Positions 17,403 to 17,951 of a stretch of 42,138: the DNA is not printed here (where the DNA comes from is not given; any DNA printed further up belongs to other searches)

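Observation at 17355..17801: Lysis cassette ends with two tandem small lipoproteins instead of a recognisable Rz/Rz1 spanin pair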

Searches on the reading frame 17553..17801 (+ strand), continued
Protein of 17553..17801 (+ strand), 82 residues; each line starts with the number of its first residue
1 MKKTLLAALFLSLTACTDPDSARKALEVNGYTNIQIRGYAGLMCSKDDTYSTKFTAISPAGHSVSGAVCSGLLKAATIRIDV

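Call 56: fold_search(model_id=the predicted structure, library=viral)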
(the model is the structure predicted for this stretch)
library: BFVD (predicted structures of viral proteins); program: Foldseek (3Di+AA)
matches with E <= 10: 216; with E <= 0.001: 4
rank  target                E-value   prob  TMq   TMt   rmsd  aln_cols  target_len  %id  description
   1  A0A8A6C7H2            2.6e-06  1.00  0.82  0.78   2.8        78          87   32  (no name in the UniProt tables at hand)
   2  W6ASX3                5.8e-06  1.00  0.80  0.44   3.6        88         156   45  Lipoprotein [Enterobacter phage PG7]
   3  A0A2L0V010            1.0e-05  1.00  0.78  0.64   2.4        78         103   29  Uncharacterized protein [Agrobacterium phage Atu_ph07]
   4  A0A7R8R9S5            1.3e-04  1.00  0.71  0.66   3.9        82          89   36  Uncharacterized protein [Klebsiella phage vB_KvM-Eowyn]
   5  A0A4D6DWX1            9.4e-03  1.00  0.69  0.68   7.5        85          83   28  Uncharacterized protein [Edwardsiella phage pEt-SU]
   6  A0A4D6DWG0            1.8e-02  1.00  0.60  0.47   6.2        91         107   21  Uncharacterized protein [Edwardsiella phage pEt-SU]
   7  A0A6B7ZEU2            3.0e-02  1.00  0.64  0.57   8.0        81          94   22  Uncharacterized protein [Klebsiella phage N1M2]
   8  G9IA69                2.3e-01  1.00  0.63  0.50   1.9        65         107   22  (no name in the UniProt tables at hand)
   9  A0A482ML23            2.6e-01  0.28  0.28  0.31  16.7        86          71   19  Uncharacterized protein [Burkholderia phage BcepSauron]
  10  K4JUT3                4.1e-01  0.91  0.59  0.48   7.9        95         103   24  Putative lipoprotein [Caulobacter phage CcrColossus]
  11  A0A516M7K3            5.9e-01  0.75  0.35  0.04   3.4        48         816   29  (no name in the UniProt tables at hand)
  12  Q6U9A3                7.4e-01  0.30  0.33  0.36  10.1        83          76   14  Uncharacterized protein [Aeromonas phage 44RR2.8t]
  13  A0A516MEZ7            8.8e-01  0.38  0.40  0.38   5.7        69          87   12  (no name in the UniProt tables at hand)
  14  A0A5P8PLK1            1.1e+00  0.35  0.39  0.44   7.6        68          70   12  (no name in the UniProt tables at hand)
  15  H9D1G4                1.1e+00  0.23  0.35  0.03   4.3        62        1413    8  Putative tail sheath [Salinivibrio phage CW02]
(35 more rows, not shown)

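Call 73: search_protein_families(library=ncbifam, proteins=[window:17553-17801:+], max_evalue=1)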
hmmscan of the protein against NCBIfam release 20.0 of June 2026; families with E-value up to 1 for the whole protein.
window:17553-17801:+ (82 aa): 0 families

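Call 74: search_protein_families(library=padloc, proteins=[window:17553-17801:+], max_evalue=1)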
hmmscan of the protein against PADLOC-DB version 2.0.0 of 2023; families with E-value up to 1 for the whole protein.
window:17553-17801:+ (82 aa): 0 families
